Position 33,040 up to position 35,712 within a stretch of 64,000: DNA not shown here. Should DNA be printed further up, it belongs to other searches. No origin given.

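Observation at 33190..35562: AraC-family regulator fused in frame to a complete acetamidase/formamidase domain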

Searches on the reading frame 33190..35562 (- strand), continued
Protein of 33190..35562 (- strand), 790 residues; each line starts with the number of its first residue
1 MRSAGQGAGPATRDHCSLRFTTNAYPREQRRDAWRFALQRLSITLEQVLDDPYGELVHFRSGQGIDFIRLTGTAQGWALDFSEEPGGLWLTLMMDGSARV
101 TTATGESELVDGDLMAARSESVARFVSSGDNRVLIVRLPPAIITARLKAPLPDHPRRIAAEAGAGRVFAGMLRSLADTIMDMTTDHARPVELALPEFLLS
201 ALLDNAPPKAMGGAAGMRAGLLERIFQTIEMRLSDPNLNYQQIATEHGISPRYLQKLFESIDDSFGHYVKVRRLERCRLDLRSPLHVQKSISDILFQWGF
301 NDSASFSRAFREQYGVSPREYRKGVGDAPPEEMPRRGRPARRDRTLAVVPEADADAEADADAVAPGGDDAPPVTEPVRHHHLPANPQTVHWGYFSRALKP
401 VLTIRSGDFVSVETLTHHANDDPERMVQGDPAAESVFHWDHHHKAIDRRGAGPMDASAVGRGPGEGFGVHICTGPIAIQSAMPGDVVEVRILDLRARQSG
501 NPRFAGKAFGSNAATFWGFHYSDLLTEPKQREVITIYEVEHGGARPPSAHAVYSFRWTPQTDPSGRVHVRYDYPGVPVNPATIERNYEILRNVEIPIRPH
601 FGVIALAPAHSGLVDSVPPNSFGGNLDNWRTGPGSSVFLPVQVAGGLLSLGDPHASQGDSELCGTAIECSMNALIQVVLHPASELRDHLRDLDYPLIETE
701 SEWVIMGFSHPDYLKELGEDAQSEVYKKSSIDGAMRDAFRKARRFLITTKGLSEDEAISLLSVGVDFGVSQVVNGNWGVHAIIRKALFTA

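Call 20: find_encoding_contigs(protein=P0088, flank=10000, max_places=1)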
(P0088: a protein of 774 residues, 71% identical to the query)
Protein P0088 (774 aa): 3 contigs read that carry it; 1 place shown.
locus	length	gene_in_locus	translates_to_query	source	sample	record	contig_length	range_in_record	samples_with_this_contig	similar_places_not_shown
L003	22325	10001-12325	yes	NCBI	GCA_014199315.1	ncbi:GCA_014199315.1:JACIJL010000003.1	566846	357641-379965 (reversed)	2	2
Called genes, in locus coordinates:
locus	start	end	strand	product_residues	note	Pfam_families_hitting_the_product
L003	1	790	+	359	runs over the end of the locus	PF02668:TauD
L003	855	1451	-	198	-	PF00881:Nitroreductase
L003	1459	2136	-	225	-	PF00857:Isochorismatase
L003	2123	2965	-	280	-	PF00106:adh_short, PF08659:KR (weak), PF13561:adh_short_C2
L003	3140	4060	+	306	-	PF00294:PfkB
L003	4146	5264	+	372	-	PF00296:Bac_luciferase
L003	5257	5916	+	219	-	PF00857:Isochorismatase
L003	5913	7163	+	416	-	PF07690:MFS_1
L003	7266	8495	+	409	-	PF07690:MFS_1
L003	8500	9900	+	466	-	-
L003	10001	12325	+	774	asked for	PF14525:AraC_binding_2, PF12833:HTH_18, PF00165:HTH_AraC, PF03069:FmdA_AmdA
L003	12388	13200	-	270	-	PF02668:TauD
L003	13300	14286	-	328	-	PF14525:AraC_binding_2, PF12833:HTH_18, PF00165:HTH_AraC (weak)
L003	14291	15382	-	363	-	PF03069:FmdA_AmdA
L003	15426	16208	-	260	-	PF02900:LigB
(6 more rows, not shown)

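Call 21: find_encoding_contigs(protein=P0029, flank=10000, max_places=1)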
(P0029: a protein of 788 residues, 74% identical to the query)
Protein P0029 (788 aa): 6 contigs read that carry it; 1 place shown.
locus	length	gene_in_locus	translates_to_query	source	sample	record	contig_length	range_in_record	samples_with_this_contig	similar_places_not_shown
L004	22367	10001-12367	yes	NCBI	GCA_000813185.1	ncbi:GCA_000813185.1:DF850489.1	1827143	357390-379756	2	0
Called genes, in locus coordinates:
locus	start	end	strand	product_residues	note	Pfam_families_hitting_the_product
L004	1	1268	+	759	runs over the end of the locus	PF20256:MoCoBD_2, PF02738:MoCoBD_1, PF20256:MoCoBD_2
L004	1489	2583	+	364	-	PF02668:TauD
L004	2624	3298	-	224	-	PF00857:Isochorismatase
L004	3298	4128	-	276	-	PF00106:adh_short, PF01370:Epimerase, PF08659:KR (weak), PF13460:NAD_binding_10 (weak), PF13561:adh_short_C2, PF16363:GDP_Man_Dehyd (weak)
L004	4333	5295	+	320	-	PF00294:PfkB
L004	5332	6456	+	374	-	PF00296:Bac_luciferase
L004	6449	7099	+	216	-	PF00857:Isochorismatase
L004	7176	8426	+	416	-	PF07690:MFS_1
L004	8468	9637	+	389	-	-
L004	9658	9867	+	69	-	-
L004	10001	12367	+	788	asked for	PF14525:AraC_binding_2, PF12833:HTH_18, PF00165:HTH_AraC, PF03069:FmdA_AmdA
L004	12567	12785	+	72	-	-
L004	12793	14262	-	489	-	PF07690:MFS_1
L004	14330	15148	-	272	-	PF02668:TauD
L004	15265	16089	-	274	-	PF03069:FmdA_AmdA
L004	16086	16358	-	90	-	-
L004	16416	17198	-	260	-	PF02900:LigB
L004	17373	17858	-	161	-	PF18029:Glyoxalase_6 (weak)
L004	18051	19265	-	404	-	PF00355:Rieske, PF00848:Ring_hydroxyl_A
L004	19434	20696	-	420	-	PF07690:MFS_1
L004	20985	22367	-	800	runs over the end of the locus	PF07715:Plug, PF00593:TonB_dep_Rec_b-barrel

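Call 34: search_protein_representatives(protein=window:33190-35562:-)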
Query: 790 residues. Proteins with E-value up to 0.001 (for the whole library): 26159; up to 1e-10: 7598; up to 1e-30: 325. The best 150 are listed.
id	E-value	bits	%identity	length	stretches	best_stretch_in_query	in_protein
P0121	5.4e-243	825.3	51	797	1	19-789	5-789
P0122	1.8e-234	797.1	49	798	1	19-788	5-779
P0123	3.5e-217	739.9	47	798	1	17-789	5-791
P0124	2.0e-212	724.2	47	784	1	19-787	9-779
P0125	3.5e-207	706.8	50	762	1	19-788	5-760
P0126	5.6e-186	636.7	65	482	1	378-789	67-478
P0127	7.3e-148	510.6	50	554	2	551-789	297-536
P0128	2.9e-146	505.4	58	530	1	403-789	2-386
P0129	5.1e-135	468.2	53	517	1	374-788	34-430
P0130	2.5e-131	456.0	51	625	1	215-627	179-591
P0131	7.1e-131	454.5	68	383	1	389-672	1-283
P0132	2.9e-128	445.9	60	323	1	469-788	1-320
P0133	4.0e-125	435.5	58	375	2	324-574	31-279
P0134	7.5e-121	421.3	60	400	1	18-387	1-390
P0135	3.4e-117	409.2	57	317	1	378-687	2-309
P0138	1.5e-101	357.5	40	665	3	19-435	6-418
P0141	1.2e-96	341.2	40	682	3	594-788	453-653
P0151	1.2e-85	304.9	33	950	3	356-788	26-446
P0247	1.1e-47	179.3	30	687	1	165-685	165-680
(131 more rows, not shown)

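Call 35: list_cluster_members(proteins=[P0121, P0122, P0123, P0124, P0125, P0126, P0138, P0141, P0247, P0151])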
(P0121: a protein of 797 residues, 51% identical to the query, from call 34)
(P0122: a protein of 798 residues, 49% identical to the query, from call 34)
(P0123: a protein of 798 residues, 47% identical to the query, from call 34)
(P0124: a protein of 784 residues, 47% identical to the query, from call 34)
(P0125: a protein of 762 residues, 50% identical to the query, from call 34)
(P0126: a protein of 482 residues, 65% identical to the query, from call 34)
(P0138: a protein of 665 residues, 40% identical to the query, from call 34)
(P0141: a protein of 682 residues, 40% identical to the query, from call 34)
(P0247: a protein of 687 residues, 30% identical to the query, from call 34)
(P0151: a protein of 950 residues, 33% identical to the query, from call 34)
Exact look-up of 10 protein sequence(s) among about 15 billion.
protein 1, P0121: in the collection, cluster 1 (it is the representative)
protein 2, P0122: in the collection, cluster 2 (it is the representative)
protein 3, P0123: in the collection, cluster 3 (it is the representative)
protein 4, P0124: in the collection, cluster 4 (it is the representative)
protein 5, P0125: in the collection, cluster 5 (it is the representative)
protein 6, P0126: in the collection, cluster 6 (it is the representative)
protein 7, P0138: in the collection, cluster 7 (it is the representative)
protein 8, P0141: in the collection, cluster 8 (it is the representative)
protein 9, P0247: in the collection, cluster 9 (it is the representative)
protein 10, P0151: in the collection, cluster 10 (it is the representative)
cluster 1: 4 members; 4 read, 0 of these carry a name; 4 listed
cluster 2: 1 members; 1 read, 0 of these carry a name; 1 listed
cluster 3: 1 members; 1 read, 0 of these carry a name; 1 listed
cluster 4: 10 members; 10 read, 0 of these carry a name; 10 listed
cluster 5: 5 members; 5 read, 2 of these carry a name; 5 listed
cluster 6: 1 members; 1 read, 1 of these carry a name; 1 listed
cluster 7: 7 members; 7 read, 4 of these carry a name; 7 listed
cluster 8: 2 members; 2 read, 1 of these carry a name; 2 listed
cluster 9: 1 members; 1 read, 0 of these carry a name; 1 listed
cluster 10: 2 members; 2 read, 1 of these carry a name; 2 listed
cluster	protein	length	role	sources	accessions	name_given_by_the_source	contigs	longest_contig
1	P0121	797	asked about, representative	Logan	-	-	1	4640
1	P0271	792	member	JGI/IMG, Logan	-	-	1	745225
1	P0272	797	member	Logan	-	-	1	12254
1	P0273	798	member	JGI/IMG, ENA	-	-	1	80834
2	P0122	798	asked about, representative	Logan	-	-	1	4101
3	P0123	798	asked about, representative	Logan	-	-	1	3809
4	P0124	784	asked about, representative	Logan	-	-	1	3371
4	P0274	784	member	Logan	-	-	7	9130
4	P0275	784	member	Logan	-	-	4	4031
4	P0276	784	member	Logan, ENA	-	-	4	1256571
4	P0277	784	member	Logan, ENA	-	-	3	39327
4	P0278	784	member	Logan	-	-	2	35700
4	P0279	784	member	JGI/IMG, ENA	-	-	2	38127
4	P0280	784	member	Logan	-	-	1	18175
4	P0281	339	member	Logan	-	-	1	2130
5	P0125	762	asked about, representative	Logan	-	-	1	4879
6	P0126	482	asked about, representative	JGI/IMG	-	acetamidase/formamidase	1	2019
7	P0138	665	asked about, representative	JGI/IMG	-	-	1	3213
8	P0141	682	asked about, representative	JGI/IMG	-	-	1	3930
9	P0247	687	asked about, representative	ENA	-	-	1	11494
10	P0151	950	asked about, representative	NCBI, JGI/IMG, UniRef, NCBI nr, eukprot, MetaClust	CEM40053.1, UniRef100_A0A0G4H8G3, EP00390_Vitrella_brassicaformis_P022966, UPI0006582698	unnamed protein product [Vitrella brassicaformis CCMP3155] | Acetamidase n=1 Tax=Vitrella brassicaformis (strain CCMP3155) TaxID=1169540 ... | CEM40053.1 unnamed protein product [Vitrella brassicaformis CCMP3155]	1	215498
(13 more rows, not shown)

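Call 38: predict_structure(alignment_id=A1)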
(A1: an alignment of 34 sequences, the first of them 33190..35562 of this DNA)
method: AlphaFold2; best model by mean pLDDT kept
length: 790 residues; sequences in the alignment: 34
mean_pLDDT: 66.0   pTM: 0.47
mean pLDDT of the five models: 66.0, 64.1, 64.0, 58.9, 58.2
residues with pLDDT >= 90: 99; 70-90: 303; 50-70: 187; < 50: 201
segments of 3 or more residues with pLDDT < 50: 1-15, 278-289, 324-376, 433-436, 438-471, 513-532, 555-586, 617-627, 653-665, 720-723
pLDDT, mean of each block of 10 residues (from residue 1): 31 56 88 91 88 91 90 93 88 93 89 90 92 93 67 76 74 88 77 78 62 56 75 78 81 83 81 63 45 64 72 66 43 27 27 26 26 46 56 68 85 62 59 48 43 38 31 74 90 79 72 38 31 62 65 52 41 35 48 65 75 49 42 85 85 43 52 87 71 81 81 56 57 82 83 80 73 61 74
secondary structure, 60 per line:
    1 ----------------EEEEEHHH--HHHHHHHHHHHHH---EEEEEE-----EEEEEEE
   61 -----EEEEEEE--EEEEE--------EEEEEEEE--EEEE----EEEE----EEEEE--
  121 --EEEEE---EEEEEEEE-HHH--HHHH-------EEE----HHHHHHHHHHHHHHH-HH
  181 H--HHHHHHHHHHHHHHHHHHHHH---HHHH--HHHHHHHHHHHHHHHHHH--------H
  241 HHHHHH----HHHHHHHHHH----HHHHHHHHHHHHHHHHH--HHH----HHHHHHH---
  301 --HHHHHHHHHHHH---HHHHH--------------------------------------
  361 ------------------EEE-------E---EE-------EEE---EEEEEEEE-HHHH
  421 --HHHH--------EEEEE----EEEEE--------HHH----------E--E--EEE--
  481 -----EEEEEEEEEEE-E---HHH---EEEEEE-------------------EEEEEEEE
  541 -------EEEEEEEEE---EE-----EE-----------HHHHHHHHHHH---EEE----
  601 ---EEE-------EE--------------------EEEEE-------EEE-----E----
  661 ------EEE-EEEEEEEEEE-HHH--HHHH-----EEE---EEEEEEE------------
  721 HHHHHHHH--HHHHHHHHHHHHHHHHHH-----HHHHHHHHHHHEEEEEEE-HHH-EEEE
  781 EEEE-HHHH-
elements in order (helices of 4 or more, strands of 3 or more residues): E17-21 H27-39 E43-48 E54-60 E66-72 E75-79 E88-95 E98-101 E106-109 E114-118 E123-127 E131-138 H145-148 E156-158 H163-177 H184-204 H208-211 H214-231 H240-246 H251-260 H265-281 H291-297 H303-314 H318-322 E379-381 E402-404 E408-415 H417-420 H423-426 E435-439 E444-448 E476-478 E486-496 E508-513 E533-540 E548-556 H580-590 E594-596 E604-606 E636-640 E648-650 E667-669 E671-680 H687-690 E696-698 E702-708 H721-728 H731-748 H754-764 E765-771 E777-784 H786-789

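Call 44: find_related_loci(query=A3, collection=genome_contigs, flank=10000)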
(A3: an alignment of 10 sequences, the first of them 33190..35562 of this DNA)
Query A3 (790 aa) in genome_contigs; peptide patterns used: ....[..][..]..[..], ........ (x = any residue, [..] = any of these).
599 stretches matched a pattern (row limit reached: there are more); 553 encode a relative of the query (tblastn E <= 1e-3); the best 80 are kept; 80 distinct loci.
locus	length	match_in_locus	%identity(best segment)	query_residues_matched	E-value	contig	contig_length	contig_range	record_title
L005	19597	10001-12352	97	5-790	0e+0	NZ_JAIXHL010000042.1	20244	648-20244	MAG: Sphingomonas sp. isolate bin06 ROSE_m_32_bin6_000667, whole genome shotgun sequence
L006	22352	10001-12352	97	5-790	0e+0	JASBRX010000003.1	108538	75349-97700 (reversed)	MAG: Sphingomonas bacterium isolate BWSM_12 k141_1002588, whole genome shotgun sequence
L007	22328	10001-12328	76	18-790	0e+0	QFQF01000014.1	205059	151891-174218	MAG: Sphingobium sp. isolate S2_005_001_R2_25 S2_005_001_R2_scaffold_110, whole genome shotgun sequence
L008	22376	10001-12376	73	5-790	0e+0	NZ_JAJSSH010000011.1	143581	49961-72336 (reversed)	Sphingobium sufflavum strain HL-25 Scaffold11_1, whole genome shotgun sequence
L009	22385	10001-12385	72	18-790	0e+0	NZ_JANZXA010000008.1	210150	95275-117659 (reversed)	Novosphingobium mangrovi (ex Huang et al. 2023) strain HK4-1 NODE_8_length_210150_cov_43.454936, whole genome shotgun se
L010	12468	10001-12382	72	4-790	0e+0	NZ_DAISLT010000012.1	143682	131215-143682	MAG: Novosphingobium sp. isolate CTOTU50391 NODE_21_length_143682_cov_6.655420, whole genome shotgun sequence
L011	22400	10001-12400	73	7-790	0e+0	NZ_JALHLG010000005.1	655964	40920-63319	Novosphingobium beihaiensis strain B2638 contig5, whole genome shotgun sequence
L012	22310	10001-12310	73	18-789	0e+0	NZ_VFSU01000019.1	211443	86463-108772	Sandaracinobacter neustonicus strain PAMC 28131 ctg7180000018325, whole genome shotgun sequence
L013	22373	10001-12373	73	18-790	0e+0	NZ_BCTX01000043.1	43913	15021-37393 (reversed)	Novosphingobium naphthalenivorans NBRC 102051, whole genome shotgun sequence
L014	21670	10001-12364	71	10-790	0e+0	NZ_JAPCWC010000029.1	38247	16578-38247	Novosphingobium clariflavum strain 164 29, whole genome shotgun sequence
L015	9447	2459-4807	73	7-790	0e+0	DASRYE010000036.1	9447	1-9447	MAG TPA_asm: Novosphingobium sp. isolate SMAG_U13048 k141_196104, whole genome shotgun sequence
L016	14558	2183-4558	72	18-790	0e+0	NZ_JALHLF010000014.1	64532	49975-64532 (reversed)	Novosphingobium organovorum strain B1949 Scaffold14, whole genome shotgun sequence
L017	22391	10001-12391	71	17-790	0e+0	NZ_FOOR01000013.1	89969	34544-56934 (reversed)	Novosphingobium sp. CF614, whole genome shotgun sequence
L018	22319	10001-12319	73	16-785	0e+0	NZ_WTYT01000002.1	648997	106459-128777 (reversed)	Altericroceibacterium endophyticum strain LMG 29518 NODE_2_length_648997, whole genome shotgun sequence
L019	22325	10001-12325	73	18-790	0e+0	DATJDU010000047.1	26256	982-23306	MAG TPA_asm: Sphingomonadaceae bacterium isolate SMAG_U15415 k141_389526, whole genome shotgun sequence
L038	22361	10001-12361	56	19-789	0e+0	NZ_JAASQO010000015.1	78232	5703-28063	Parvibaculum indicum strain DSM 25305 Ga0373335_15, whole genome shotgun sequence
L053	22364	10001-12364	52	18-790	0e+0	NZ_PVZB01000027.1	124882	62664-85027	Paraburkholderia sp. BL25I1N1 Ga0139058_127, whole genome shotgun sequence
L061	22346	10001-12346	51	19-788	0e+0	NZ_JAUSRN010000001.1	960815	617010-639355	Variovorax paradoxus strain DS1452 Ga0466855_01, whole genome shotgun sequence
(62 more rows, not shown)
